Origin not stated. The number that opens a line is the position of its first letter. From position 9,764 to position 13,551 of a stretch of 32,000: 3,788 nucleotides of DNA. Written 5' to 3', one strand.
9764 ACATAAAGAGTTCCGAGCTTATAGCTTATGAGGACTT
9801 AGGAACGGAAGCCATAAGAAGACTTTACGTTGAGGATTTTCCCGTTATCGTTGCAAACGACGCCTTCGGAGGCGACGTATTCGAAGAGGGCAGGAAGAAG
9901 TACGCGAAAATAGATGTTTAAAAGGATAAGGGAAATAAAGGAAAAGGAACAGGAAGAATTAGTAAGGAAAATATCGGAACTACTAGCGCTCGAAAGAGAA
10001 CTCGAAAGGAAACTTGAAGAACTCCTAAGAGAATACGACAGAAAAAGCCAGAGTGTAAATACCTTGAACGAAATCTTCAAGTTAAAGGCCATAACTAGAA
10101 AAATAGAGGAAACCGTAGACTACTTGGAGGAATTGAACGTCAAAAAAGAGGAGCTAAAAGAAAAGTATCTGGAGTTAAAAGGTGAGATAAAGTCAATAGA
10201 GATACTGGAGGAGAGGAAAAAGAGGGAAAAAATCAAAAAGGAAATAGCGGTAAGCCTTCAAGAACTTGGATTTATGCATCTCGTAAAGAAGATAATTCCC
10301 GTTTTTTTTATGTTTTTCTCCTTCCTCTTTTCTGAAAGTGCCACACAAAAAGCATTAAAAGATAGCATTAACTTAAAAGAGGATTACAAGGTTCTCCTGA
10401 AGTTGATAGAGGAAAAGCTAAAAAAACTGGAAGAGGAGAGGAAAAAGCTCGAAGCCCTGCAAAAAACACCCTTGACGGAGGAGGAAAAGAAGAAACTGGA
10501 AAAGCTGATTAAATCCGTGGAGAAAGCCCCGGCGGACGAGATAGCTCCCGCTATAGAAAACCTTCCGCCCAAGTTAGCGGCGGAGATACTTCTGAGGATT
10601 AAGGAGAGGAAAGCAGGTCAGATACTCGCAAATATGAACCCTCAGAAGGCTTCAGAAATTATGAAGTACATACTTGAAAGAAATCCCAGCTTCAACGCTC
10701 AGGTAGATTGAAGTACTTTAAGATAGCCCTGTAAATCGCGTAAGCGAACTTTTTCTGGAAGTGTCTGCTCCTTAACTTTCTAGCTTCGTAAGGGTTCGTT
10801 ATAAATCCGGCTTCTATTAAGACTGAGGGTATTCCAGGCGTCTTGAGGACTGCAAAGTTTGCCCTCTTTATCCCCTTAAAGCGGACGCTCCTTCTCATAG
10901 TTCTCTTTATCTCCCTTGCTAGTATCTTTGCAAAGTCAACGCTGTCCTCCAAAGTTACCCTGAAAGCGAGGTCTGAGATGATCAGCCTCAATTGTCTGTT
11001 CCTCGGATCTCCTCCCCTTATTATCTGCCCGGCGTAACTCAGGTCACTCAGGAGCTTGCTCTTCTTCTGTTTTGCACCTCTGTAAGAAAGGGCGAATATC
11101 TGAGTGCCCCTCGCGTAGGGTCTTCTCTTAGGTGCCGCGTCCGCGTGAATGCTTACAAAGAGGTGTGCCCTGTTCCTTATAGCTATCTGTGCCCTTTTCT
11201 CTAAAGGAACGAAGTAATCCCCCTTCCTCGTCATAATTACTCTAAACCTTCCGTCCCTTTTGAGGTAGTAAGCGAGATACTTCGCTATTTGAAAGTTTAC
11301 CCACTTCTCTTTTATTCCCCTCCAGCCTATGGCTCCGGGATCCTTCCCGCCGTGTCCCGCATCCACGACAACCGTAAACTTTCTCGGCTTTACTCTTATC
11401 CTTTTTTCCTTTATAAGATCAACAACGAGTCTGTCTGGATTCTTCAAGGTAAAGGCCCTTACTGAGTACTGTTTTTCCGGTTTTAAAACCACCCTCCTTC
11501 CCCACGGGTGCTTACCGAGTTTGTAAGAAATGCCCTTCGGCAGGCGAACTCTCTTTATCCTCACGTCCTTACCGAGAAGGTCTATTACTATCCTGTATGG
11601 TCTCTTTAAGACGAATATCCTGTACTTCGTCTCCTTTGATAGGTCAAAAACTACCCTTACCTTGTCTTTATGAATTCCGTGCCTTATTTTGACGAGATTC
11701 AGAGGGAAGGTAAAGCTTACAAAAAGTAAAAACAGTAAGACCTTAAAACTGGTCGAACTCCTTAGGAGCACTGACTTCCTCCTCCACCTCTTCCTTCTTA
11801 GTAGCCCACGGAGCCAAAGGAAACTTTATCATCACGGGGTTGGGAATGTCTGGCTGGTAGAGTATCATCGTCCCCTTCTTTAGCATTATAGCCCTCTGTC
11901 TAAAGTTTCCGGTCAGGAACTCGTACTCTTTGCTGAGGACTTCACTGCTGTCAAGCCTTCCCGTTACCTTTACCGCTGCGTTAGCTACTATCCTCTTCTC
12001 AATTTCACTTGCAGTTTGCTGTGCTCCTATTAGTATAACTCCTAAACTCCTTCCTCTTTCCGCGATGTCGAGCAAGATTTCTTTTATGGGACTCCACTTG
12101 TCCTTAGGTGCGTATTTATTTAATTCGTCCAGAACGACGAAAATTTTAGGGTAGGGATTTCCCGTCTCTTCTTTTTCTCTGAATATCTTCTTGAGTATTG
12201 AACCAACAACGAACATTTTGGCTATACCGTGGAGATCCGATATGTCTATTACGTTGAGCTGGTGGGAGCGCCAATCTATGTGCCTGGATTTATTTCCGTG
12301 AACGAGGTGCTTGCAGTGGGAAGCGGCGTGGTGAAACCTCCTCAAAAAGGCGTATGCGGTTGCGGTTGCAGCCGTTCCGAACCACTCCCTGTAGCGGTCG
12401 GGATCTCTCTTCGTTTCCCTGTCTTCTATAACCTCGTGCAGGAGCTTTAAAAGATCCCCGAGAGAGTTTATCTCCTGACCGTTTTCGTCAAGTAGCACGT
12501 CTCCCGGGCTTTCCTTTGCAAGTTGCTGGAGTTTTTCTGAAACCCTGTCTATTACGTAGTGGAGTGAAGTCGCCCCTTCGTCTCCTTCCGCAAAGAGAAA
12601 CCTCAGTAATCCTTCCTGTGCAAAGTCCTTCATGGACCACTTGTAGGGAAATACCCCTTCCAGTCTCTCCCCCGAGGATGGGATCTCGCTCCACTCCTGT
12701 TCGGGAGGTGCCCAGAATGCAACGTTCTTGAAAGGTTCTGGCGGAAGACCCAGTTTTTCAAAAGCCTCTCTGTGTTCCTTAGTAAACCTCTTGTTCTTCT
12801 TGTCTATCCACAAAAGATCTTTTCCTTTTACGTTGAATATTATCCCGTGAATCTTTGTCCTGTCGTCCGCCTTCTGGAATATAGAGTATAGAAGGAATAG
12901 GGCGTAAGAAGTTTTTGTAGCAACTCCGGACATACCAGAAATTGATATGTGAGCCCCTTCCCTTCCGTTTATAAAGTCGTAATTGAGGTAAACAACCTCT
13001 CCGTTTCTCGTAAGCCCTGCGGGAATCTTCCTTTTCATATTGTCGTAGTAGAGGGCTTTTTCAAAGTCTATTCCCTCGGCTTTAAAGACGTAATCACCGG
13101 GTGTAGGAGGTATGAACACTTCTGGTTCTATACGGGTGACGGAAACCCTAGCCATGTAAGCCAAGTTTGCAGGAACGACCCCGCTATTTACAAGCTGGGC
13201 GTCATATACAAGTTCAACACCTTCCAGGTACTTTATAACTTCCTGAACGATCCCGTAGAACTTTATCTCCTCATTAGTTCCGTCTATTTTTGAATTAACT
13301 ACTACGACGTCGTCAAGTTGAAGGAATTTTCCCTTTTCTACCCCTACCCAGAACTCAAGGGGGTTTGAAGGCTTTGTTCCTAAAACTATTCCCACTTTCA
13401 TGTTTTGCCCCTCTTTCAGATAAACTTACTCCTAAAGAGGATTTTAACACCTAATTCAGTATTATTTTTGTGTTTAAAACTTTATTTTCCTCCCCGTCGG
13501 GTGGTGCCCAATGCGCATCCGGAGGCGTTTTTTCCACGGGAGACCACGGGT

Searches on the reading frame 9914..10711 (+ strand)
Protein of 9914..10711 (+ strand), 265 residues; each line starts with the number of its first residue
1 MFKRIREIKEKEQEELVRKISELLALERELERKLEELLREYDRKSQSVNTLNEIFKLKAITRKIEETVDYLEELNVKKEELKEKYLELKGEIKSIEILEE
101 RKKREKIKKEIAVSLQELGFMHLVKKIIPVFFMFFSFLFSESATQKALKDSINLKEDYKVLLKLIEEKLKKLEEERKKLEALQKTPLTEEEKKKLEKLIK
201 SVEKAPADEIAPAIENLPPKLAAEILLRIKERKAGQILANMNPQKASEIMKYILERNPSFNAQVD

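Call 60: search_protein_families(library=pfam, proteins=[window:9914-10711:+], max_evalue=0.0001)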
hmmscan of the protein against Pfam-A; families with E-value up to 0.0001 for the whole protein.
window:9914-10711:+ (265 aa): 2 families
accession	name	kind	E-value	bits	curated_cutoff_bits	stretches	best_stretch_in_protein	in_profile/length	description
PF14841.11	FliG_M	-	1.8e-05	25.3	25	0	208-254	2-48/76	FliG middle domain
PF03448.22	MgtE_N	-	6e-05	24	25.9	1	202-250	46-94/102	MgtE intracellular N domain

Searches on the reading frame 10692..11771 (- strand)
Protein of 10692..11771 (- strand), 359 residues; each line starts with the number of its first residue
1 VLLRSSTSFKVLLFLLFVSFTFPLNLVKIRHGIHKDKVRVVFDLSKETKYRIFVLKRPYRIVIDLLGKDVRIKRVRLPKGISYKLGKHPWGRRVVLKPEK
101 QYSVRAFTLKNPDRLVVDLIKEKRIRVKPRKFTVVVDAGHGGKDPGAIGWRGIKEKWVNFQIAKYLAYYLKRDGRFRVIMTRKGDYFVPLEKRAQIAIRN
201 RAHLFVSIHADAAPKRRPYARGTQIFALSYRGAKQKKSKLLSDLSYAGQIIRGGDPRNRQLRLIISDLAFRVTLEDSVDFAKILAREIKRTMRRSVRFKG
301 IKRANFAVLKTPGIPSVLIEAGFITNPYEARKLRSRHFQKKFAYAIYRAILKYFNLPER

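Call 3: search_protein_families(library=pfam, proteins=[window:10692-11771:-], max_evalue=0.01)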
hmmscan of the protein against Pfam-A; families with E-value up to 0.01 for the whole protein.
window:10692-11771:- (359 aa): 3 families
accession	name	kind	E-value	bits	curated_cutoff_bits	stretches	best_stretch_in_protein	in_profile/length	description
PF01520.23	Amidase_3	-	1.6e-52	178.5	27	1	134-351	1-173/174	N-acetylmuramoyl-L-alanine amidase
PF11741.13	AMIN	-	4e-10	40.1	20.5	1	35-76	8-50/101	AMIN domain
PF24837.1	AMIN-like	-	6e-05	23.6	27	0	37-65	99-127/129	AMIN-like domain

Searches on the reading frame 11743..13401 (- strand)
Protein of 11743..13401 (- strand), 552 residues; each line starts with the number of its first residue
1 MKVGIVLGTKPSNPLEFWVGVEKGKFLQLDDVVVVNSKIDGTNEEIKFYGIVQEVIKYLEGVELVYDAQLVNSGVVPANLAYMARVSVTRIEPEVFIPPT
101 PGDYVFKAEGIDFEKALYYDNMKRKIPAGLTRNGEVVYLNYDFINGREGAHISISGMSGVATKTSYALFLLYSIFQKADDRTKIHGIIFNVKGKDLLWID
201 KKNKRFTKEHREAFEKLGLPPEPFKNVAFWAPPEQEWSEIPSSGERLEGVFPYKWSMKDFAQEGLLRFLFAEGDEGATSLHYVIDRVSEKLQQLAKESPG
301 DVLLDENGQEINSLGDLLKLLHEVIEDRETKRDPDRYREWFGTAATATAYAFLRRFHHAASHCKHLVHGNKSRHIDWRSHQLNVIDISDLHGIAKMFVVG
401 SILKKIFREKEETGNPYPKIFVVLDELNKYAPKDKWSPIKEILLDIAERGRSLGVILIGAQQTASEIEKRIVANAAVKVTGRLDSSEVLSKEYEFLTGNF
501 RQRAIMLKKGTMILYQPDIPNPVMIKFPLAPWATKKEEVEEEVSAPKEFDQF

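Call 3: search_protein_families(library=pfam, proteins=[window:11743-13401:-], max_evalue=0.01)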
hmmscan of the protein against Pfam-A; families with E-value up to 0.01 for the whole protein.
window:11743-13401:- (552 aa): 1 family
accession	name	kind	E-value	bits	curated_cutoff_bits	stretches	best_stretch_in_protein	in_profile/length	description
PF09378.16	HAS-barrel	-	2.6e-08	34.3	25.2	1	3-88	1-86/90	HAS barrel domain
